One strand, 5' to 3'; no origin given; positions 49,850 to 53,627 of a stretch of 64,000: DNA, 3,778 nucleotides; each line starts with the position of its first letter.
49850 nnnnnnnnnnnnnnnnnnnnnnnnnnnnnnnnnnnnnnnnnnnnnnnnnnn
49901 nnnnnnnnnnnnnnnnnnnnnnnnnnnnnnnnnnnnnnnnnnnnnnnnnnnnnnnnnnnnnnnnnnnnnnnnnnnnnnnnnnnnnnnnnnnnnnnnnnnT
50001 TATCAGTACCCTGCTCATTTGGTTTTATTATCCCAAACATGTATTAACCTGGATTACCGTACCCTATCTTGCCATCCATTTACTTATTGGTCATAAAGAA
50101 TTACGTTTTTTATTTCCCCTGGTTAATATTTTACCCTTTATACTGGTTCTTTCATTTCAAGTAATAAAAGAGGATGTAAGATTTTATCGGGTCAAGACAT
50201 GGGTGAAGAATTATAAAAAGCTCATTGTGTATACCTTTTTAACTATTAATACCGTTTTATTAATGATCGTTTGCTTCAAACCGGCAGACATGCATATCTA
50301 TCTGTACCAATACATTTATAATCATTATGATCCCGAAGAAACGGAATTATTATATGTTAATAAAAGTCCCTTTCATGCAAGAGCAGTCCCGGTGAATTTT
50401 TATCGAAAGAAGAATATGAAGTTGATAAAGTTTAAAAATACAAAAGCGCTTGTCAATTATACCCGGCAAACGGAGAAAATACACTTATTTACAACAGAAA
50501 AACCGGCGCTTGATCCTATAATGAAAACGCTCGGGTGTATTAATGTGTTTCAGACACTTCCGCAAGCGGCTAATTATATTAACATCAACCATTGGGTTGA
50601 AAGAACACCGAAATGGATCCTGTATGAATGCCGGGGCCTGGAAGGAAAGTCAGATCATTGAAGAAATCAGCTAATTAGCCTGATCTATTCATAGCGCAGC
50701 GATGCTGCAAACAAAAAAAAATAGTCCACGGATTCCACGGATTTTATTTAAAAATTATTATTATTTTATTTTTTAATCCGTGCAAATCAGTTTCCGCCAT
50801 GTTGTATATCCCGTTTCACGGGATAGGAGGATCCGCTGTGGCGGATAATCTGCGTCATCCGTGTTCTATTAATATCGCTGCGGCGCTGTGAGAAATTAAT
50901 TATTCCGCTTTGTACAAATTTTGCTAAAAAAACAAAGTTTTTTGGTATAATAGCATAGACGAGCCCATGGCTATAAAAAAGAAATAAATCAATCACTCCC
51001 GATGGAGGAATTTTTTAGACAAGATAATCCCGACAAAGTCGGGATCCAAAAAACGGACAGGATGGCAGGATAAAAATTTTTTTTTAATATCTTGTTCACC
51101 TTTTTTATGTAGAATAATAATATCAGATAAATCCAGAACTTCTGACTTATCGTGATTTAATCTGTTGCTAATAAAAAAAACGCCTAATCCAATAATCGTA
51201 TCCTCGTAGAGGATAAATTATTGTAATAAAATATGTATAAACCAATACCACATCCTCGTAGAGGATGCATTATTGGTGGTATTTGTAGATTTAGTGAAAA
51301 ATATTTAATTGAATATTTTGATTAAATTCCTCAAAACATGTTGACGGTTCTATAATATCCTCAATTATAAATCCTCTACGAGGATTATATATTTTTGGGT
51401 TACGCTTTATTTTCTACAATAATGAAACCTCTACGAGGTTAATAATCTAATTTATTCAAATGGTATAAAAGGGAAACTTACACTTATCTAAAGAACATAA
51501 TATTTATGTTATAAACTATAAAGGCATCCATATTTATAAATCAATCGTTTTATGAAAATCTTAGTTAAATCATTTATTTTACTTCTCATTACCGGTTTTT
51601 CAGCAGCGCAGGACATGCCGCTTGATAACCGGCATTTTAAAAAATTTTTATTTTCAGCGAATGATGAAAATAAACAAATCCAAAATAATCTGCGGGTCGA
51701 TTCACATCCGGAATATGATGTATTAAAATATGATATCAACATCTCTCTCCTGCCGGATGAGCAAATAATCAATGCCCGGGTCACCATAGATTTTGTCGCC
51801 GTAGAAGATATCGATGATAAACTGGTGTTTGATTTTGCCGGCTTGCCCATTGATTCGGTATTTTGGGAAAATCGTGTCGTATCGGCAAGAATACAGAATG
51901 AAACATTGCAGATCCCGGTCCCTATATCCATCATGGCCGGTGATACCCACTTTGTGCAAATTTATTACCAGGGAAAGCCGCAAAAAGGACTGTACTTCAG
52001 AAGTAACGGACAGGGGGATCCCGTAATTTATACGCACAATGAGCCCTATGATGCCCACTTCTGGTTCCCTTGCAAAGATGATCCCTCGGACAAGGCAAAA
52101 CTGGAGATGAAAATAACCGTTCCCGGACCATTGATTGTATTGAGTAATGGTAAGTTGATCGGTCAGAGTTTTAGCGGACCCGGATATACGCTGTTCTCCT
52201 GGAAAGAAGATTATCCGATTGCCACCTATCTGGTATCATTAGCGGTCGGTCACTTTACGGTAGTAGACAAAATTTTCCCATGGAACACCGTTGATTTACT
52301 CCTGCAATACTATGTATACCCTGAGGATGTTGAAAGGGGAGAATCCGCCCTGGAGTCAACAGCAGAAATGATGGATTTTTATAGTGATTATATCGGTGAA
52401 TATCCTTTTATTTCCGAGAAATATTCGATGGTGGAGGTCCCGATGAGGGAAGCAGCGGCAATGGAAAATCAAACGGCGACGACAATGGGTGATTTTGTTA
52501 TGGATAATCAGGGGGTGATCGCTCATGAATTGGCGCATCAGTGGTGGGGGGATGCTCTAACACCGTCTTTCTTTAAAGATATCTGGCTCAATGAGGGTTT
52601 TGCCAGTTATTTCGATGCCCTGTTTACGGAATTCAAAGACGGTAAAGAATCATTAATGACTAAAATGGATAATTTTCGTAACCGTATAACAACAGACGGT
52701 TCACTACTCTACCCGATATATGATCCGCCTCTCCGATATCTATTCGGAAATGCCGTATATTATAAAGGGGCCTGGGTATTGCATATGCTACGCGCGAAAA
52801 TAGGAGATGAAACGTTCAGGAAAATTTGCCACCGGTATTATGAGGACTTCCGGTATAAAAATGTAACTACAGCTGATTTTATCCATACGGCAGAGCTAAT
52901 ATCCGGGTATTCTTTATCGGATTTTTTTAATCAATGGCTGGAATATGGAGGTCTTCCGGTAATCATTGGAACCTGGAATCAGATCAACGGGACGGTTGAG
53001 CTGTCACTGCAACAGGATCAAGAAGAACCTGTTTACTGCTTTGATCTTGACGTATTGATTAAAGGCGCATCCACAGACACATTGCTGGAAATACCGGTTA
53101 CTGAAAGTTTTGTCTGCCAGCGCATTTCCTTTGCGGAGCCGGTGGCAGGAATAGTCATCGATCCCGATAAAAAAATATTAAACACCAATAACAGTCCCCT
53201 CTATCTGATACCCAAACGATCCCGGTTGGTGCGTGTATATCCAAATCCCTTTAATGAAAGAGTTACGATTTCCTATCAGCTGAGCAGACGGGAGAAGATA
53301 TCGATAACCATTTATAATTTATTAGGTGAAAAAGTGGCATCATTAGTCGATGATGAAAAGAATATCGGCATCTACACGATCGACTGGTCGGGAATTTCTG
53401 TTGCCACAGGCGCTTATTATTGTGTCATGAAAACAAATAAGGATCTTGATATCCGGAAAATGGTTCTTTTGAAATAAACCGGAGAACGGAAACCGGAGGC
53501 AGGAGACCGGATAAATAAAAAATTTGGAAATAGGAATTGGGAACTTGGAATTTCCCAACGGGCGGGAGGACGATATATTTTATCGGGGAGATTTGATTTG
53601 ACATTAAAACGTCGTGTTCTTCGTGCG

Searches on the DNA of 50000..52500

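Call 9: search_rna_families(source=window, start=50000, end=52500, threshold=evalue, max_evalue=1)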
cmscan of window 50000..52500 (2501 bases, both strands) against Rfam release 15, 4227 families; matches with E-value up to 1: 0.
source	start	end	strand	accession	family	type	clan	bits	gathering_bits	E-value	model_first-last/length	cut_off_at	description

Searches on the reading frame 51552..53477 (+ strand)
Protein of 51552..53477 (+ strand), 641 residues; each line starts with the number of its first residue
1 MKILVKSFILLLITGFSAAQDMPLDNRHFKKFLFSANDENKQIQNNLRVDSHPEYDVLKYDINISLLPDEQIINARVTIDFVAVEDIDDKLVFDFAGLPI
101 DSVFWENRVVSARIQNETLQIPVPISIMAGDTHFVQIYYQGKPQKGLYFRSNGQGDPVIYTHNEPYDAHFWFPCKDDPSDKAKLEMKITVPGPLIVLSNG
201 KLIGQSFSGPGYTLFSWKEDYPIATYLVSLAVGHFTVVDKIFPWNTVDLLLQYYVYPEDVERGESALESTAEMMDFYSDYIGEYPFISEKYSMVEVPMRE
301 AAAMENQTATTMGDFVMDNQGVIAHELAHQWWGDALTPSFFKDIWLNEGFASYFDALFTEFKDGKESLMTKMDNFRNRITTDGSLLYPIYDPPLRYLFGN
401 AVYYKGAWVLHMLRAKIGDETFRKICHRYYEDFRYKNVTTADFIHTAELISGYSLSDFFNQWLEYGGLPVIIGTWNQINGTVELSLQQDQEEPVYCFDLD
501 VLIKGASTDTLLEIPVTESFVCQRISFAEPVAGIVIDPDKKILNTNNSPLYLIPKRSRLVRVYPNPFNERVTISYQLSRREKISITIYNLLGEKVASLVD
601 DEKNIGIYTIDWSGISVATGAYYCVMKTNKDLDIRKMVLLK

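Call 8: search_protein_families(library=pfam, proteins=[window:51552-53477:+])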
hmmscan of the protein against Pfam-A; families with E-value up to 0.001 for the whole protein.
window:51552-53477:+ (641 aa): 3 families
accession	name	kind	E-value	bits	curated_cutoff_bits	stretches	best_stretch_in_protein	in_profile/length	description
PF01433.26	Peptidase_M1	-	2.3e-34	119.4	27.7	1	266-462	2-218/218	Peptidase family M1 domain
PF17900.6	Peptidase_M1_N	-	3.2e-20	73.4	25.8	1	59-227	4-186/186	Peptidase M1 N-terminal domain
PF18962.6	Por_Secre_tail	-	2.7e-10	40.8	27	1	562-638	1-74/75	Secretion system C-terminal sorting domain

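Call 10: find_encoding_contigs(protein=window:51552-53477:+, flank=3000, max_places=10)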
Protein window:51552-53477:+ (641 aa): no gene with exactly this product is on record in the collection.

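Call 28: find_homologous_proteins(query=window:51552-53474:+, max_evalue=1e-30)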
Query window:51552-53474:+ (641 aa): 6230 proteins with E <= 1e-30 among 8000 candidates; the best 120 are listed.
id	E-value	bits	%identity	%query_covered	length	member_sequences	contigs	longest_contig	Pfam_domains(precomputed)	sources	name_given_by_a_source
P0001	0.0e+0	1373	93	100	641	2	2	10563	PF17900.7,PF18962.8,PF01433.27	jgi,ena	jgi:aminopeptidase N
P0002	0.0e+0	1210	81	100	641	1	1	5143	PF17900.7,PF18962.8,PF01433.27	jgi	jgi:aminopeptidase N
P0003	4.7e-249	846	57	100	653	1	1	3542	PF17900.7,PF18962.8,PF01433.27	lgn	-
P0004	3.8e-247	840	56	100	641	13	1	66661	PF17900.7,PF18962.8,PF13860.13,PF01433.27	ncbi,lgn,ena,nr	ncbi:MAG: T9SS type A sorting domain-containing protein [Calditrichia bacterium]|nr:T9SS type A sort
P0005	1.8e-242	824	56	100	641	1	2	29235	PF17900.7,PF18962.8,PF01433.27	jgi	-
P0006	2.1e-242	824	58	92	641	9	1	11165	PF17900.7,PF18962.8,PF13860.13,PF01433.27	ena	-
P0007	1.3e-241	821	55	100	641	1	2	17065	PF17900.7,PF18962.8,PF01433.27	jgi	-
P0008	6.4e-240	816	56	99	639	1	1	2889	PF17900.7,PF18962.8,PF01433.27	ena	-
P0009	1.9e-239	814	55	100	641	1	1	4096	PF17900.7,PF18962.8,PF01433.27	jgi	-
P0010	3.3e-239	813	55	100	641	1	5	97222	PF17900.7,PF18962.8,PF13860.13,PF01433.27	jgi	jgi:aminopeptidase N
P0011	2.0e-237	808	56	100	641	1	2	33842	PF17900.7,PF18962.8,PF13860.13,PF01433.27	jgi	jgi:aminopeptidase N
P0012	1.6e-236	805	54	100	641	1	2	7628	PF17900.7,PF18962.8,PF01433.27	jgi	-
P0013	4.6e-236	803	54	100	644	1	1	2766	PF17900.7,PF18962.8,PF01433.27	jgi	jgi:aminopeptidase N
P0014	4.6e-235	800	58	94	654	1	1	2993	PF17900.7,PF18962.8,PF01433.27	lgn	-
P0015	8.9e-234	796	56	94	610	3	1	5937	PF17900.7,PF18962.8,PF01433.27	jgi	jgi:aminopeptidase N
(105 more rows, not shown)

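Call 29: find_encoding_contigs(protein=P0001, flank=4000, max_places=3)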
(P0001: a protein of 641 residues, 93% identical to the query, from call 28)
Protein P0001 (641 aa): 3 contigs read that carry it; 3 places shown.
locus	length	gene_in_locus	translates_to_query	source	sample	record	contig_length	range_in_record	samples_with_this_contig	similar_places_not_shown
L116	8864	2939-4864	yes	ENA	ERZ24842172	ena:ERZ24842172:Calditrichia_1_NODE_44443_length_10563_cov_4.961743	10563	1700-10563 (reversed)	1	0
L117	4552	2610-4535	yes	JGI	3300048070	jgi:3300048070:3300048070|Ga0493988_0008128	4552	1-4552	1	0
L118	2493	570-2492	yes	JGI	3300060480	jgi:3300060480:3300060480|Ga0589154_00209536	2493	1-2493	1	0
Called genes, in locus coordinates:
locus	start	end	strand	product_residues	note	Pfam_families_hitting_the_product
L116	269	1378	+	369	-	PF01075:Glyco_transf_9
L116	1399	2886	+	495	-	PF03901:Glyco_transf_22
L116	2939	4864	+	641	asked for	PF17900:Peptidase_M1_N, PF01433:Peptidase_M1, PF18962:Por_Secre_tail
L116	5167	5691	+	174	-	PF01928:CYTH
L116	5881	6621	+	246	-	PF03372:Exo_endo_phos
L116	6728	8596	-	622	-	PF00664:ABC_membrane, PF00005:ABC_tran, PF02463:SMC_N (faint)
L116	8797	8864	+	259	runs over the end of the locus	PF02567:PhzC-PhzF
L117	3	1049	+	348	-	?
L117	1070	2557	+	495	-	PF03901:Glyco_transf_22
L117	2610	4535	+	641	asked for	PF17900:Peptidase_M1_N, PF01433:Peptidase_M1, PF18962:Por_Secre_tail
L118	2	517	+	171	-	?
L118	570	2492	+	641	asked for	PF17900:Peptidase_M1_N, PF01433:Peptidase_M1, PF18962:Por_Secre_tail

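Call 30: find_encoding_contigs(protein=P0002, flank=4000, max_places=3)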
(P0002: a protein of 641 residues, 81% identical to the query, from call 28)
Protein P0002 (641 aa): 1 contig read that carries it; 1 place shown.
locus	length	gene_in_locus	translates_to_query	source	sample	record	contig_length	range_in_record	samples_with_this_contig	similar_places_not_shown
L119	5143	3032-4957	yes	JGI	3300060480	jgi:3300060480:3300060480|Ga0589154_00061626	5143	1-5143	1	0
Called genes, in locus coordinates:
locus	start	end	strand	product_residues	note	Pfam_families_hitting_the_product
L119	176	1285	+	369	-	PF01075:Glyco_transf_9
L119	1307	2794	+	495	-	PF03901:Glyco_transf_22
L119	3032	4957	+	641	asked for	PF17900:Peptidase_M1_N, PF01433:Peptidase_M1, PF18962:Por_Secre_tail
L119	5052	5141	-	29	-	?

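Call 31: find_encoding_contigs(protein=P0004, flank=4000, max_places=2)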
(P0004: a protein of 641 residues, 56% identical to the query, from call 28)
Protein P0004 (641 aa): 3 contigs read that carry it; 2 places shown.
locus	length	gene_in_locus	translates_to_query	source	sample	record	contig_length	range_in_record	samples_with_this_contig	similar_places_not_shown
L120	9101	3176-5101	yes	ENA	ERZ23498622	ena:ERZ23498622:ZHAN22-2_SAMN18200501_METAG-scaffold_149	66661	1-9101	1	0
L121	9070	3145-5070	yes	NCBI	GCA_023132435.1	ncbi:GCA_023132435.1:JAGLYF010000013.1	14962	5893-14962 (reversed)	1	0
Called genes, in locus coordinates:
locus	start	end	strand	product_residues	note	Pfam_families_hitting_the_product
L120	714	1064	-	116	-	-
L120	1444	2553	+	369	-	PF01075:Glyco_transf_9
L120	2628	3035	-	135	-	PF04138:GtrA_DPMS_TM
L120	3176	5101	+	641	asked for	PF17900:Peptidase_M1_N, PF13860:FlgD_ig (faint), PF01433:Peptidase_M1, PF18962:Por_Secre_tail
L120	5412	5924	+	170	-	PF01928:CYTH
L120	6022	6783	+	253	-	PF03372:Exo_endo_phos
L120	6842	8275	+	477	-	PF03901:Glyco_transf_22, PF13231:PMT_2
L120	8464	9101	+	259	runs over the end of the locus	PF02567:PhzC-PhzF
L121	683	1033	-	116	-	-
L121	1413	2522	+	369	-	PF01075:Glyco_transf_9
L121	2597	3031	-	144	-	PF04138:GtrA_DPMS_TM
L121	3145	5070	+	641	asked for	PF17900:Peptidase_M1_N, PF13860:FlgD_ig (faint), PF01433:Peptidase_M1, PF18962:Por_Secre_tail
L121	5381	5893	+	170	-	PF01928:CYTH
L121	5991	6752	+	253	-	PF03372:Exo_endo_phos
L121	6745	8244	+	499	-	PF03901:Glyco_transf_22, PF13231:PMT_2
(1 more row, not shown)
